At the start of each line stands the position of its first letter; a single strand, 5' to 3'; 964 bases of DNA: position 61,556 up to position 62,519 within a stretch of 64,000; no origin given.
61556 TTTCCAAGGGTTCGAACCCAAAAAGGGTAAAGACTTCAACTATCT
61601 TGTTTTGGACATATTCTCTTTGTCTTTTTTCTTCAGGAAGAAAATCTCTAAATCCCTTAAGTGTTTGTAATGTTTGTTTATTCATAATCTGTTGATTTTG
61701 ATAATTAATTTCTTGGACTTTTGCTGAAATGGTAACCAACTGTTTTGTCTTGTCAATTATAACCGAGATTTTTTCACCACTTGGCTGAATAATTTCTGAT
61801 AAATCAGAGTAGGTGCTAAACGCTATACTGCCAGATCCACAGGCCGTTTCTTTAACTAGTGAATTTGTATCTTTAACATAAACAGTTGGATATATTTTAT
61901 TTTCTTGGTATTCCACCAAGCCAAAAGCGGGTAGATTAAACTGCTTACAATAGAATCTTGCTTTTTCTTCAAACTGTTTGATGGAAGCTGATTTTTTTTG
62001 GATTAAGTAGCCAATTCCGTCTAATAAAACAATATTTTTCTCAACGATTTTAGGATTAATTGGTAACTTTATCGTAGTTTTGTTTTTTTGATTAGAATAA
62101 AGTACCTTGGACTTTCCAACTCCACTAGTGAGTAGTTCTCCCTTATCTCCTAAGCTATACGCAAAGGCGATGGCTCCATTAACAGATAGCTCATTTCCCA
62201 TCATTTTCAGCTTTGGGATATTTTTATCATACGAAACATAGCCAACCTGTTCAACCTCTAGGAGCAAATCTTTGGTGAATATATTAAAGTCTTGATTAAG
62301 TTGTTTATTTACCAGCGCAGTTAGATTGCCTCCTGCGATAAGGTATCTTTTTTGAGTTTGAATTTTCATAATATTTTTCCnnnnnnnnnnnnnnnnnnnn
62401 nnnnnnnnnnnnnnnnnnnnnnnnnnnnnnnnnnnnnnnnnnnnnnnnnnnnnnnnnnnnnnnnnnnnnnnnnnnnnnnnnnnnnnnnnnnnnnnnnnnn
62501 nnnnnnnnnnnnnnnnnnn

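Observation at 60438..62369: HisRS carries an in-frame N-terminal DapF/PhzF-fold domain lacking one catalytic cysteine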

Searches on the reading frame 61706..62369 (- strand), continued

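Call 41: fold_search(model_id=the predicted structure, library=pdb)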
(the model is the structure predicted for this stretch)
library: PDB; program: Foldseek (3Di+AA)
matches with E <= 10: 856; with E <= 0.001: 33
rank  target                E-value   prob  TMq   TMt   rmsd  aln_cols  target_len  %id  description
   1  9cr1_A                2.8e-15  1.00  0.70  0.60   5.1       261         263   25  Crystal structure of histidine racemase (HisR) of Fusobacterium nucleatum (C67S) (released 2025-03-05)
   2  9cr1_C                3.3e-15  1.00  0.67  0.58   5.2       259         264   25  Crystal structure of histidine racemase (HisR) of Fusobacterium nucleatum (C67S) (released 2025-03-05)
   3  9cr6_B                3.5e-15  1.00  0.70  0.61   4.9       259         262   24  Crystal structure of histidine racemase (HisR) of Fusobacterium nucleatum (C209S) (released 2025-03-05)
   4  9cr6_C                4.2e-15  1.00  0.69  0.60   5.1       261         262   24  Crystal structure of histidine racemase (HisR) of Fusobacterium nucleatum (C209S) (released 2025-03-05)
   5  9cr6_A                6.2e-15  1.00  0.69  0.60   5.2       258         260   24  Crystal structure of histidine racemase (HisR) of Fusobacterium nucleatum (C209S) (released 2025-03-05)
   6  6jis                  3.3e-13  1.00  0.71  0.61   5.0       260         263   18  Crystal structure of the histidine racemase CntK in cobalt and nickel transporter system of staphylococcus aureus (released 2019-10-16)
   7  9cr6_D                5.9e-13  1.00  0.68  0.63   4.6       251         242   23  Crystal structure of histidine racemase (HisR) of Fusobacterium nucleatum (C209S) (released 2025-03-05)
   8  6jiw                  8.8e-13  1.00  0.67  0.58   5.3       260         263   18  Crystal structure of S. aureus CntK with C72S mutation (released 2019-10-16)
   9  6l4l                  5.7e-12  1.00  0.66  0.58   5.3       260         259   17  Crystal structure of S. aureus CntK in inactive state (released 2020-10-21)
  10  4dun                  9.9e-09  1.00  0.60  0.53   5.5       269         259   11  1.76A X-ray Crystal Structure of a Putative Phenazine Biosynthesis PhzC/PhzF Protein from Clostridium difficile (strain  (released 2012-03-14)
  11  7vdy_A                2.6e-08  1.00  0.62  0.51   6.3       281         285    9  Crystal structure of O-ureidoserine racemase (released 2021-12-15)
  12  5iwe                  3.3e-08  1.00  0.60  0.50   6.1       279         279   11  E45Q mutant of phenazine biosynthesis protein PhzF in complex with (5R,6R)-6-azaniumyl-5-ethoxycyclohexa-1,3-diene-1-car (released 2017-03-29)
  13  8qzy_A                6.5e-08  1.00  0.61  0.51   6.4       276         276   12  Structural and biochemical characterization of diaminopimelate epimerase from Pseudomonas aeruginosa (released 2024-11-06)
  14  6d13_A                6.5e-08  1.00  0.61  0.52   5.3       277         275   13  Crystal structure of E.coli RppH-DapF complex (released 2018-05-23)
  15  1qy9_C                6.5e-08  1.00  0.60  0.48   6.1       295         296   12  Crystal structure of E. coli Se-MET protein YDDE (released 2004-06-08)
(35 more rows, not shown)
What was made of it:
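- On Cofactor-independent histidine racemase (HisR NF052224; CntK NF033599): Foldseek ranks 1-9 are all HisR or CntK chains (call 41).
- On Diaminopimelate epimerase (DapF): DapF structures rank below HisR, CntK, PhzF and DcsC (call 41).
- Closest known: Diaminopimelate epimerase DapF and PhzF. Same: Same superfamily fold and the same position of the active-site motifs at the N-termini of the two central helices (call 41).
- HisR and CntK outrank DapF by 5-7 orders of magnitude in Foldseek (call 41).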

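Call 45: search_protein_families(library=pfam, alignment_id=A3, max_evalue=0.00001)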
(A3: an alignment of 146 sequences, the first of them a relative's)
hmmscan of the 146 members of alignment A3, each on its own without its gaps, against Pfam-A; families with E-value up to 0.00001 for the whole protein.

A. member 1, L006:2787-3062:+ (92 aa): 0 families

B. families by the number of members that match (of 146 scanned): 126 families (the first 25 are shown)
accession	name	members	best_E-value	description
PF00587.30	tRNA-synt_2b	6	6.2e-45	tRNA synthetase class II core domain (G, H, P, S and T)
PF13393.11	tRNA-synt_His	5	3e-48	Histidyl-tRNA synthetase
PF01371.25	Trp_repressor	5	8.6e-23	Trp repressor protein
PF03129.25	HGTP_anticodon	5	2.2e-19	Anticodon binding domain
PF07687.19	M20_dimer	3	1.8e-25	Peptidase dimerisation domain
PF01546.33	Peptidase_M20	3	1.5e-24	Peptidase family M20/M25/M40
PF07517.20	SecA_DEAD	2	3.7e-97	SecA DEAD-like domain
PF08323.17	Glyco_transf_5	2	2.6e-82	Starch synthase catalytic domain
PF00266.25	Aminotran_5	2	2.4e-70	Aminotransferase class-V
PF00009.33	GTP_EFTU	2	1.2e-37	Elongation factor Tu GTP binding domain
PF01266.30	DAO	2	8.5e-37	FAD dependent oxidoreductase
PF01743.26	PolyA_pol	2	2.8e-36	Poly A polymerase head domain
PF00005.33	ABC_tran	2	6.2e-34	ABC transporter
PF02518.31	HATPase_c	2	1.3e-26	Histidine kinase-, DNA gyrase B-, and HSP90-like ATPase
PF02403.27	Seryl_tRNA_N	2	1.5e-26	Seryl-tRNA synthetase N-terminal domain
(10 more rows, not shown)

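Call 48: search_protein_families(library=ncbifam, proteins=[L069:2684-4744:+, L063:4001-4762:+, L009:3980-4633:+, L068:3911-5326:+, L073:4001-5944:+], max_evalue=0.00001)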
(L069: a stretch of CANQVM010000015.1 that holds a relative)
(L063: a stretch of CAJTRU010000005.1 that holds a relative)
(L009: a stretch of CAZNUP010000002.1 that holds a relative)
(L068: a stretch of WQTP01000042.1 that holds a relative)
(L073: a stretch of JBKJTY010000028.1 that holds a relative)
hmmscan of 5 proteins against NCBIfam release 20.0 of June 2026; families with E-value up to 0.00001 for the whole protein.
L069:2684-4744:+ (687 aa): 24 families
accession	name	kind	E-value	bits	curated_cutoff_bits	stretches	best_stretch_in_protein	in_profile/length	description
NF009085.0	PRK12420.1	equivalog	4.6e-155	517.1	540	1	5-424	3-423/426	histidine--tRNA ligase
TIGR00442.1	hisS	equivalog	6.5e-105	351.4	286.75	1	8-419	2-405/406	histidine--tRNA ligase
TIGR00443.1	hisZ_biosyn_reg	equivalog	6.2e-48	163.5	271.65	1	14-331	2-313/314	ATP phosphoribosyltransferase regulatory subunit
NF008942.0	PRK12292.2-5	equivalog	4.2e-41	141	643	1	10-428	13-428/434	ATP phosphoribosyltransferase regulatory subunit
NF008941.0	PRK12292.2-4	equivalog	3.4e-35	121.7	447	1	11-375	12-367/393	ATP phosphoribosyltransferase regulatory subunit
NF008936.0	PRK12292.1-3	equivalog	2.6e-32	112.1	492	1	3-402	2-398/406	ATP phosphoribosyltransferase regulatory subunit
NF008940.0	PRK12292.2-3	equivalog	3e-28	98.7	450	1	10-395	7-391/404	ATP phosphoribosyltransferase regulatory subunit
NF008953.0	PRK12295.1-6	equivalog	1.4e-27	96.6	384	2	18-178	7-164/384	ATP phosphoribosyltransferase regulatory subunit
NF033599.1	His_racem_CntK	equivalog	2.1e-26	93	300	1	432-684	4-260/271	histidine racemase CntK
NF008938.0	PRK12292.1-6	equivalog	1.3e-25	90.2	833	1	2-400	2-395/420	ATP phosphoribosyltransferase regulatory subunit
NF008945.0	PRK12292.3-3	equivalog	9.8e-23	80.9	409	1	11-341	5-314/368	ATP phosphoribosyltransferase regulatory subunit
NF052224.1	HistRaceHisRFuso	equivalog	5.4e-22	78.7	400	1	430-664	1-230/254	histidine racemase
NF008939.0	PRK12292.2-1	equivalog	4.4e-21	75.1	335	1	7-374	4-368/391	ATP phosphoribosyltransferase regulatory subunit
NF009086.0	PRK12421.1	equivalog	1.4e-19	70.3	318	1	25-380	26-369/389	ATP phosphoribosyltransferase regulatory subunit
NF008935.0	PRK12292.1-1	equivalog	3.6e-18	65.7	350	1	27-368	25-350/382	ATP phosphoribosyltransferase regulatory subunit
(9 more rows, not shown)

L063:4001-4762:+ (254 aa): 2 families
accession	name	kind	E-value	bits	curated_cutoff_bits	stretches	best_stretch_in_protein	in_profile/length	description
NF052224.1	HistRaceHisRFuso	equivalog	1.3e-21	77.5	400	1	21-220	31-225/254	histidine racemase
NF033599.1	His_racem_CntK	equivalog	3.2e-18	66.2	300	1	31-227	42-243/271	histidine racemase CntK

L009:3980-4633:+ (218 aa): 2 families
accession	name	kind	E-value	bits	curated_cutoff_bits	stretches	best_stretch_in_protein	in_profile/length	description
NF052224.1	HistRaceHisRFuso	equivalog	1.3e-14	54.5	400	1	88-216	113-238/254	histidine racemase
NF033599.1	His_racem_CntK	equivalog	3.4e-12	46.4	300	0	128-215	161-248/271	histidine racemase CntK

L068:3911-5326:+ (472 aa): 4 families
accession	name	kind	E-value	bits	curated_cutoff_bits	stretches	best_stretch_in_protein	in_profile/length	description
NF052224.1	HistRaceHisRFuso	equivalog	3.8e-19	69.4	400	1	42-228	11-207/254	histidine racemase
NF007557.0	PRK10178.1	equivalog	2e-14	53.6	176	1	330-453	60-168/188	D-alanyl-D-alanine dipeptidase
NF033599.1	His_racem_CntK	equivalog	5.5e-11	42.4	300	1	72-233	43-221/271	histidine racemase CntK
NF033115.1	dipept_VanX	equivalog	3.3e-08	33.6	320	1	316-462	43-194/199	D-Ala-D-Ala dipeptidase VanX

L073:4001-5944:+ (648 aa): 7 families
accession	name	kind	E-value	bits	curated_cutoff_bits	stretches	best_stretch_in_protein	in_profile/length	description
TIGR02068.2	cya_phycin_syn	equivalog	5.8e-53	180.1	850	1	391-646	208-469/862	cyanophycin synthetase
NF010623.0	PRK14016.1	subfamily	3.3e-51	174.4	877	1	395-646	213-470/871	cyanophycin synthetase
NF002688.0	PRK02471.1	equivalog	4.7e-36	124.5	425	1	341-645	437-749/756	bifunctional glutamate--cysteine ligase GshA/glutathione synthetase GshB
TIGR03103.1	trio_acet_GNAT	equivalog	1.6e-24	86.4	569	1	339-628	244-527/547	N-acetylglutaminylglutamine synthetase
TIGR01435.1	glu_cys_lig_rel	equivalog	1.2e-19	70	656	1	390-641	463-713/719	bifunctional glutamate--cysteine ligase/glutathione synthetase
NF033599.1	His_racem_CntK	equivalog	6.9e-12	45.4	300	1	2-103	13-119/271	histidine racemase CntK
NF052224.1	HistRaceHisRFuso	equivalog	1.5e-11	44.5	400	1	21-236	32-247/254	histidine racemase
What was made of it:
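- Some family members are fused to a VanX-like D,D-dipeptidase or to an ATP-grasp ligase, which points to D-amino-acid peptide chemistry (call 48).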

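Call 54: find_related_loci(query=A2, collection=metagenome_contigs, flank=3000)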
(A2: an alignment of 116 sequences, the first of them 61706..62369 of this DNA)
Query A2 (221 aa) in metagenome_contigs; peptide patterns used: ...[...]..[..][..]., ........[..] (x = any residue, [..] = any of these).
174 stretches matched a pattern; 146 encode a relative of the query (tblastn E <= 1e-3); the best 80 are kept; 80 distinct loci.
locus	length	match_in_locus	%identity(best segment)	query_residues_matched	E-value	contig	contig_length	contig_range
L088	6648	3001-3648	72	6-221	4e-104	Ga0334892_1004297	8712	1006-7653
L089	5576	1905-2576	72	1-221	8e-102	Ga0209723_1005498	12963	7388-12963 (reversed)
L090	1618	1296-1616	100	1-107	2e-68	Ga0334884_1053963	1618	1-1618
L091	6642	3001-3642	48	2-217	7e-55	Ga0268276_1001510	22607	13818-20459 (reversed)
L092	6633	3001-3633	49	3-218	4e-53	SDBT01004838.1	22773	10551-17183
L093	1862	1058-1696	49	2-218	4e-54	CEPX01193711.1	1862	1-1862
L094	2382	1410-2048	47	2-218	4e-53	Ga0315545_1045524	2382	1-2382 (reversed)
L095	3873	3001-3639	47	2-218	1e-51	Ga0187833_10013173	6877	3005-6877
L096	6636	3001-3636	47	2-218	3e-51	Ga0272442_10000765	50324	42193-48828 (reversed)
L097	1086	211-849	45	1-218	1e-53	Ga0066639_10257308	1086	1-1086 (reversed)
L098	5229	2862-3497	48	1-221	2e-50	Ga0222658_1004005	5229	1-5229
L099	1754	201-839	47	2-218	2e-51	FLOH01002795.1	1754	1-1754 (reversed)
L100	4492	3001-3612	45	7-218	5e-50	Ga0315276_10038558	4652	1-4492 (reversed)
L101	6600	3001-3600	47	11-218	8e-50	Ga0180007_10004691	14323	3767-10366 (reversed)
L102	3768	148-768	47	7-218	2e-49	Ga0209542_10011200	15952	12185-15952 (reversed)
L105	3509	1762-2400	46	1-221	5e-49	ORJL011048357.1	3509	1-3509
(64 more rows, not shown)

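Call 58: search_protein_families(library=pfam, proteins=[P0061, P0110, L016:3437-4633:+, L105:1762-3507:+], max_evalue=0.001)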
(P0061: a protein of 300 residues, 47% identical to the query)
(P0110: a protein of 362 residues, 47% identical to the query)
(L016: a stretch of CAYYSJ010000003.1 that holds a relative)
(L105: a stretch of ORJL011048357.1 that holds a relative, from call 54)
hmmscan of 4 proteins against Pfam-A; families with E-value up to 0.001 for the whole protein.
P0061 (300 aa): 1 family
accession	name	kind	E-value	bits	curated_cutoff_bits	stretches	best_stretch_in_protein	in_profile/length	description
PF01503.22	PRA-PH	-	1e-15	58.3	21.3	1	5-90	3-86/86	Phosphoribosyl-ATP pyrophosphohydrolase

P0110 (362 aa): 1 family
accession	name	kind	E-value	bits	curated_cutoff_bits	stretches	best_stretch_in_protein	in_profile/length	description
PF01451.26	LMWPc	-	9.5e-12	45.8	23.2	1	228-325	1-106/144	Low molecular weight phosphotyrosine protein phosphatase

L016:3437-4633:+ (399 aa): 2 families
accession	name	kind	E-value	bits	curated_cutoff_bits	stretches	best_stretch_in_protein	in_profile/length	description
PF00702.32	Hydrolase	-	1.1e-06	29.7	26.4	1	7-182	2-191/191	haloacid dehalogenase-like hydrolase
PF13242.12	Hydrolase_like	-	0.00024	21.4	22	1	146-185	6-45/75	HAD-hyrolase-like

L105:1762-3507:+ (582 aa): 3 families
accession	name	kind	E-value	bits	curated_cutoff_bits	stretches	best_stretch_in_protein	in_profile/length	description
PF13393.11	tRNA-synt_His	-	3.1e-36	125.6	25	2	236-395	1-159/308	Histidyl-tRNA synthetase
PF00587.30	tRNA-synt_2b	-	4.2e-11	43.7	29.3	1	290-386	1-103/179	tRNA synthetase class II core domain (G, H, P, S and T)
PF00152.25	tRNA-synt_2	-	1.6e-06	27.9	25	1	248-354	25-121/308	tRNA synthetases class II (D, K and N)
